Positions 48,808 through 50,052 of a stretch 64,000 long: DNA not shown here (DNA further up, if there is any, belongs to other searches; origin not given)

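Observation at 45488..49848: Phosphonate cassette with a non-canonical gene set: candidate phosphonolactate catabolic pathway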

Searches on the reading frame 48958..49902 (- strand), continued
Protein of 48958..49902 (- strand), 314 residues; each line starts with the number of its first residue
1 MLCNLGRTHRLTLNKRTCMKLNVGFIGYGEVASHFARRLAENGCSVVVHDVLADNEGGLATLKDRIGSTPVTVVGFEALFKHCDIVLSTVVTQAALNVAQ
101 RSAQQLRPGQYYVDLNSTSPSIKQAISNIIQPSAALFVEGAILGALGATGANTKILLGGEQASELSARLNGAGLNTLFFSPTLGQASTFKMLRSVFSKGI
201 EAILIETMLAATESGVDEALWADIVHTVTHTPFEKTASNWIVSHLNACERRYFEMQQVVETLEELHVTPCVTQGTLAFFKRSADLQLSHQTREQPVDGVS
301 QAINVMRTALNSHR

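Call 43: search_protein_families(library=pfam, proteins=[L169:2086-2850:+, L146:200-1180:-, L113:2540-4039:+, L098:3287-4474:+, L112:3421-4101:-, L161:1489-2478:+, L098:6696-7850:+, L111:420-1301:+, L116:9964-10959:+])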
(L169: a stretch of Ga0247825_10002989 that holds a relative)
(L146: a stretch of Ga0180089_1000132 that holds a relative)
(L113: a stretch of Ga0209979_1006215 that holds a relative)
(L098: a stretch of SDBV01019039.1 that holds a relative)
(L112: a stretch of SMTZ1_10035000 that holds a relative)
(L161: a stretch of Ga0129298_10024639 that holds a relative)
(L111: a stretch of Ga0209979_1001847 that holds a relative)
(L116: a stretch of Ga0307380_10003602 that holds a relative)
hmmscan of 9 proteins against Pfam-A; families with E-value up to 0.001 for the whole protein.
L169:2086-2850:+ (254 aa): 1 family
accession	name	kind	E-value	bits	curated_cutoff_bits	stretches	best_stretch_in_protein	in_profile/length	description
PF03328.21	HpcH_HpaI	-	3.5e-29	102.1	25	1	25-214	10-185/221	HpcH/HpaI aldolase/citrate lyase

L146:200-1180:- (326 aa): 1 family
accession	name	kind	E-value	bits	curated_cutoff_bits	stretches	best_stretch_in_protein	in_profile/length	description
PF03401.19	TctC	-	1.1e-58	199.4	27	1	50-322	1-273/274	Tripartite tricarboxylate transporter family receptor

L113:2540-4039:+ (499 aa): 1 family
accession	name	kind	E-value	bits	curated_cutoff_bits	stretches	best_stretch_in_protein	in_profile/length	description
PF01970.21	TctA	-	1.1e-139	466.1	28.9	1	15-437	1-423/423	Tripartite tricarboxylate transporter TctA family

L098:3287-4474:+ (395 aa): 2 families
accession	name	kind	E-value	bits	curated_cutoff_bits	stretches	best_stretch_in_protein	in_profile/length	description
PF01546.33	Peptidase_M20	-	2e-39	136.1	24.6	1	77-391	1-205/206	Peptidase family M20/M25/M40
PF07687.19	M20_dimer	-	1.3e-13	51.3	21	1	191-285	8-102/107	Peptidase dimerisation domain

L112:3421-4101:- (226 aa): 3 families
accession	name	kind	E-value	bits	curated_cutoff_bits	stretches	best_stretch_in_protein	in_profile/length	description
PF13419.12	HAD_2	-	1.6e-15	58.1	23.8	1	11-191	1-178/178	Haloacid dehalogenase-like hydrolase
PF00702.32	Hydrolase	-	6e-15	56.6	26.4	1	9-184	2-190/191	haloacid dehalogenase-like hydrolase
PF13242.12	Hydrolase_like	-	0.00076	19.8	22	0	147-215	4-74/75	HAD-hyrolase-like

L161:1489-2478:+ (329 aa): 3 families
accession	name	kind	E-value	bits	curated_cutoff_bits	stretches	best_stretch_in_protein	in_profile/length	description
PF16868.10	NMT1_3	-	6.9e-83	279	27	1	34-325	1-289/289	NMT1-like family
PF09084.16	NMT1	-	9.8e-10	39.1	20.5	1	62-196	22-144/216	NMT1/THI5 like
PF12974.12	Phosphonate-bd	-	5.1e-09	36.3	27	1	73-185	41-148/242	ABC transporter, phosphonate, periplasmic substrate-binding protein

L098:6696-7850:+ (384 aa): 1 family
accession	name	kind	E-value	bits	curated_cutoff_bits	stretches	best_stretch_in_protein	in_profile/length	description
PF01208.23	URO-D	-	8.6e-22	78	23.9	1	156-380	133-346/346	Uroporphyrinogen decarboxylase (URO-D)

L111:420-1301:+ (293 aa): 2 families
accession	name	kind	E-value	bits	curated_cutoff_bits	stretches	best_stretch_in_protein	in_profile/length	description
PF01380.27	SIS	-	1.8e-15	57.3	25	1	137-261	2-129/131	SIS domain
PF01418.23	HTH_6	-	1.9e-11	44.2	28.3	1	10-79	2-71/77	Helix-turn-helix domain, rpiR family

L116:9964-10959:+ (331 aa): 2 families
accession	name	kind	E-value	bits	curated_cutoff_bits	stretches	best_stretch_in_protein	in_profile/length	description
PF00682.25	HMGL-like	-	2.5e-37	129.1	29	1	3-256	2-256/260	HMGL-like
PF07836.16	DmpG_comm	-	5.9e-05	23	27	1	271-330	3-61/63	DmpG-like communication domain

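Call 51: search_solved_structures(query=A2, max_evalue=0.001, show_alignments=5)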
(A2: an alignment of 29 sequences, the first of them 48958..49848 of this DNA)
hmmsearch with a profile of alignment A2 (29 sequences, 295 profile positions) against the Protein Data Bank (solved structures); distinct sequences matched with E-value up to 0.001: 34.
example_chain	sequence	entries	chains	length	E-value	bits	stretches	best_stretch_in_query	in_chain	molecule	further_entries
4ezb_A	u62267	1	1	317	1.7e-60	208.1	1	1-263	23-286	uncharacterized conserved protein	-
3qsg_A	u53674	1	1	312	2.9e-52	181.1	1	3-287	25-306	NAD-binding phosphogluconate dehydrogenase-like protein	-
1i36_A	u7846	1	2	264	2.4e-49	171.5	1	4-270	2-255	CONSERVED HYPOTHETICAL PROTEIN MTH1747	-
2i9p_A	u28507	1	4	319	8.4e-13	51.5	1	3-216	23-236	3-hydroxyisobutyrate dehydrogenase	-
2gf2_A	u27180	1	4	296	1.3e-12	50.9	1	5-216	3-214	3-hydroxyisobutyrate dehydrogenase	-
3pef_A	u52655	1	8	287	1.5e-12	50.7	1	3-208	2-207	6-phosphogluconate dehydrogenase, NAD-binding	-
3doj_A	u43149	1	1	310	1.6e-12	50.6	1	2-268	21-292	Dehydrogenase-like protein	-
5je8_A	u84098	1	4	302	1.7e-10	43.9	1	3-209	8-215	3-hydroxyisobutyrate dehydrogenase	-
3cky_A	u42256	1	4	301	3.6e-10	42.9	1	2-225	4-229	2-hydroxymethyl glutarate dehydrogenase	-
2uyy_A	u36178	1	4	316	4.2e-09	39.4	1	3-207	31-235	N-PAC PROTEIN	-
6smt_A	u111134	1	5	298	9.2e-08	35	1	3-173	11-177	6-phosphogluconate dehydrogenase, NAD-binding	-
1vpd_A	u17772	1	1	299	6e-07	32.3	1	1-204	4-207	TARTRONATE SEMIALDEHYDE REDUCTASE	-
9k2j_A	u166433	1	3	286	9.2e-07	31.7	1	4-215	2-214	3-hydroxyisobutyrate dehydrogenase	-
9rb2_A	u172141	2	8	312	1.3e-06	31.2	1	2-160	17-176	Probable oxidoreductase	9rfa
4gbj_A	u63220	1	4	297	3.9e-06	29.6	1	1-214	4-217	6-phosphogluconate dehydrogenase NAD-binding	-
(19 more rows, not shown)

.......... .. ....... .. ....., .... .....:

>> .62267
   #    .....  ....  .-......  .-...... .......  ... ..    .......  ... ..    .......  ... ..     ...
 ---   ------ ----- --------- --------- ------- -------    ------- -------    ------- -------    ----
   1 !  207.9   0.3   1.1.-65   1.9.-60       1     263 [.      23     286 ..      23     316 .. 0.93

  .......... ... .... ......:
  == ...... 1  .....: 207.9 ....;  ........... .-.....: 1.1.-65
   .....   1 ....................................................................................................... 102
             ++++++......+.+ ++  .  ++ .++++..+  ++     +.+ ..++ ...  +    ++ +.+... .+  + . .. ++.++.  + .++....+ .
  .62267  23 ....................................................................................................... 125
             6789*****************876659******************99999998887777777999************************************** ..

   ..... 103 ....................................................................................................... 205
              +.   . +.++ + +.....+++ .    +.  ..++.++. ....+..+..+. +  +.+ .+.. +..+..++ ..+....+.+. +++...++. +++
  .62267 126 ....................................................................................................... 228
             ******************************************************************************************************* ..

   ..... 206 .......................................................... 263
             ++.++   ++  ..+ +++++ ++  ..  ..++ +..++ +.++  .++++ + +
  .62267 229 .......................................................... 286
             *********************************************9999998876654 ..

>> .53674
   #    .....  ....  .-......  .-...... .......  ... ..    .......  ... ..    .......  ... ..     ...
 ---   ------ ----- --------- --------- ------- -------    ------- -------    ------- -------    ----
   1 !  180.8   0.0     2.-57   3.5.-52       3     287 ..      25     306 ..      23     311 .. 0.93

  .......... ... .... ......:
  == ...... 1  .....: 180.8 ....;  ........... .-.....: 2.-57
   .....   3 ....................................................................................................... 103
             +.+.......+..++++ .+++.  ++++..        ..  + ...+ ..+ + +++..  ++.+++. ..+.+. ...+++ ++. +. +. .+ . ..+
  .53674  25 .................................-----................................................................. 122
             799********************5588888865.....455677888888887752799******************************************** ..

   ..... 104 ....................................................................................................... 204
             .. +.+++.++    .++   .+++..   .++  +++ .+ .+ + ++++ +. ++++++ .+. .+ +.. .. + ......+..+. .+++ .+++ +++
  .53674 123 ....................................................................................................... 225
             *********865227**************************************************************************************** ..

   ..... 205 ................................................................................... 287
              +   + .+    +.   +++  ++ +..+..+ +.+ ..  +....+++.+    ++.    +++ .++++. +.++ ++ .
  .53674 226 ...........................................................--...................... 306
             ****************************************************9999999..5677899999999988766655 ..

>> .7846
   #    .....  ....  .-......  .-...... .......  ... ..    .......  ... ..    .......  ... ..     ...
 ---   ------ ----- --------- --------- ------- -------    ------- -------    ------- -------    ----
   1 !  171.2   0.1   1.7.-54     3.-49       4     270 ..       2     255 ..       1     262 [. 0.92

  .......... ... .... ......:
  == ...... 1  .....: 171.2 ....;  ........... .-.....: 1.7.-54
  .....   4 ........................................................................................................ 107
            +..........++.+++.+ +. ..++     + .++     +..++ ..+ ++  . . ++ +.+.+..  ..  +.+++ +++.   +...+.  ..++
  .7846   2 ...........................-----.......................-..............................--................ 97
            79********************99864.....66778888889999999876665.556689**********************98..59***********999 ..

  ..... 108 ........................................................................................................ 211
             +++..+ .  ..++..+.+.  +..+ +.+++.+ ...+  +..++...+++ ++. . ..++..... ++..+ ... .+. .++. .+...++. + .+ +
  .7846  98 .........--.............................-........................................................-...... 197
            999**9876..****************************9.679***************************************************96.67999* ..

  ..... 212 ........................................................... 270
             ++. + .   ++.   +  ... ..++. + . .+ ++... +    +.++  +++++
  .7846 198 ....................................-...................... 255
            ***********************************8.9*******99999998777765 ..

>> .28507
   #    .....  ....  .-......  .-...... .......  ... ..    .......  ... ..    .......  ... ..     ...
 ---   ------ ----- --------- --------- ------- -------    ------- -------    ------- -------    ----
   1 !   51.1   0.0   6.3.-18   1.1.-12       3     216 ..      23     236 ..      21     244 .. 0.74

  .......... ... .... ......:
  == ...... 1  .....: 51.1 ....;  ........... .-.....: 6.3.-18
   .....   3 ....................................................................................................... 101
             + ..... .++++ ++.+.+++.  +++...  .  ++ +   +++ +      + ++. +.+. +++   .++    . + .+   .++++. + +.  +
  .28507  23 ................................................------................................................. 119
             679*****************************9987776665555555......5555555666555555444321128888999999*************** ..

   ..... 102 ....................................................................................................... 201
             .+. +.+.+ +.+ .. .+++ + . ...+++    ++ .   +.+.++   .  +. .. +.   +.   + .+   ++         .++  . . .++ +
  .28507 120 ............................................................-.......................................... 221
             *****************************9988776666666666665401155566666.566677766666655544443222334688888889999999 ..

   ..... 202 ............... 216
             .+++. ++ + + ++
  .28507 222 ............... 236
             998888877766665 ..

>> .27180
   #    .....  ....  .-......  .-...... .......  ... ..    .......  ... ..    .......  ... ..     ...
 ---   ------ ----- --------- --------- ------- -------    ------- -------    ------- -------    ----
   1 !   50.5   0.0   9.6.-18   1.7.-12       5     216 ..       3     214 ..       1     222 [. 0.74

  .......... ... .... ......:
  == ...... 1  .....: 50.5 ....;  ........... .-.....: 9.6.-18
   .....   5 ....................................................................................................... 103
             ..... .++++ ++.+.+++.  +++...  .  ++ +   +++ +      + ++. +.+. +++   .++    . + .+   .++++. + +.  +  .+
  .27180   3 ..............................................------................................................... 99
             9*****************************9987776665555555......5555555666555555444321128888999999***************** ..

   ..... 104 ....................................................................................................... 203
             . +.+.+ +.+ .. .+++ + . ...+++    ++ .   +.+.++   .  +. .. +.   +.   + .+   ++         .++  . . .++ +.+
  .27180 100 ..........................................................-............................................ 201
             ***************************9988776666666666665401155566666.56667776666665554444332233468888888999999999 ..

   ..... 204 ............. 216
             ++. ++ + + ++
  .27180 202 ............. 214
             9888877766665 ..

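Call 57: predict_structure(alignment_id=A3)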
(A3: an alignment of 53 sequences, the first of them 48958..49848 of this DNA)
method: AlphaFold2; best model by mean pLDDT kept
length: 296 residues; sequences in the alignment: 53
mean_pLDDT: 95.1   pTM: 0.87
mean pLDDT of the five models: 95.1, 95.0, 94.9, 94.5, 94.1
residues with pLDDT >= 90: 269; 70-90: 26; 50-70: 1; < 50: 0
segments of 3 or more residues with pLDDT < 50: none
pLDDT, mean of each block of 10 residues (from residue 1): 91 95 97 89 91 95 96 96 98 96 97 98 92 96 98 97 97 94 96 98 95 91 96 98 97 97 96 89 95 90
secondary structure, 60 per line:
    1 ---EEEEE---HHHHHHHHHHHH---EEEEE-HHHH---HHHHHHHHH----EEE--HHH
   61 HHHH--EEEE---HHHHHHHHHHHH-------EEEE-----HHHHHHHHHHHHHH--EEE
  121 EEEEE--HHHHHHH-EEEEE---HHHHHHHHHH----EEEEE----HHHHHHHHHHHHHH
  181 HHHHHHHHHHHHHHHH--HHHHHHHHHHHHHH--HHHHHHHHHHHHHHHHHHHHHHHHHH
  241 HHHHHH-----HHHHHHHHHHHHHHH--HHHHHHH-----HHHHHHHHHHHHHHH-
elements in order: E4-8 H12-23 E27-31 H33-36 H40-48 E53-55 H58-64 E67-70 H74-85 E93-96 H102-115 E118-125 H128-134 E136-140 H144-153 E158-162 H167-196 H199-212 H215-246 H252-266 H269-275 H281-295

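Call 60: fold_search(model_id=the predicted structure, library=pdb)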
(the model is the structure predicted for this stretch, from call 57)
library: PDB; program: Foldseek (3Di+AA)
matches with E <= 10: 1949; with E <= 0.001: 754
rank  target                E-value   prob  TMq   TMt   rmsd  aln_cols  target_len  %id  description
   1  4ezb                  4.7e-21  1.00  0.61  0.60  14.3       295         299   28  CRYSTAL STRUCTURE OF the Conserved hypothetical protein from Sinorhizobium meliloti 1021 (released 2012-05-23)
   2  1i36_A                8.0e-20  1.00  0.59  0.67  11.7       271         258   32  Structure of Conserved Protein MTH1747 of Unknown Function Reveals Structural Similarity with 3-Hydroxyacid Dehydrogen (released 2002-05-15)
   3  3qsg                  4.9e-19  1.00  0.63  0.65  15.2       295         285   26  Crystal structure of NAD-binding phosphogluconate dehydrogenase-like protein from Alicyclobacillus acidocaldarius (released 2011-04-13)
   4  6smt_B                5.1e-14  1.00  0.74  0.76   4.3       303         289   14  S-enantioselective imine reductase from Mycobacterium smegmatis (released 2020-08-12)
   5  8yxy_B                6.1e-14  1.00  0.71  0.72   5.8       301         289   16  NADPH and 1-benzyl-4-methylpiperidin-3-one complex structure of Imine Reductase Mutant(M6) from Pochonia chlamydospori (released 2025-07-09)
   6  6smt_A                8.1e-14  1.00  0.76  0.78   4.0       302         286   14  S-enantioselective imine reductase from Mycobacterium smegmatis (released 2020-08-12)
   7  4d3s_D                1.1e-13  1.00  0.76  0.79   4.7       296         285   16  Imine reductase from Nocardiopsis halophila (released 2015-04-01)
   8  4d3s_B                1.1e-13  1.00  0.76  0.79   4.7       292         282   15  Imine reductase from Nocardiopsis halophila (released 2015-04-01)
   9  9r76_A                1.1e-13  1.00  0.74  0.76   4.7       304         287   14  Imine Reductase IR91 from Kribbella flavida with NADP+ (released 2025-11-05)
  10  8yvh_A                1.1e-13  1.00  0.73  0.74   5.5       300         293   16  NADPH complex of Imine Reductase Mutant(M6) from Pochonia chlamydosporia 170 (released 2025-04-02)
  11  3cky_B                1.1e-13  1.00  0.56  0.56  13.8       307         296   16  Structural and Kinetic Properties of a beta-hydroxyacid dehydrogenase involved in nicotinate fermentation (released 2008-08-26)
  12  8jyt_A                1.3e-13  1.00  0.76  0.79   4.0       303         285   12  Ancestral imine reducatase N560 (released 2023-10-11)
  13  3pdu_A                1.7e-13  1.00  0.61  0.63  11.3       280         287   18  Crystal structure of gamma-hydroxybutyrate dehydrogenase from Geobacter sulfurreducens in complex with NADP+ (released 2012-01-11)
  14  7a3w_A                2.1e-13  1.00  0.75  0.76   4.2       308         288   15  Structure of Imine Reductase from Pseudomonas sp. (released 2021-08-25)
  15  4d3s_A                2.3e-13  1.00  0.76  0.79   3.5       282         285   16  Imine reductase from Nocardiopsis halophila (released 2015-04-01)
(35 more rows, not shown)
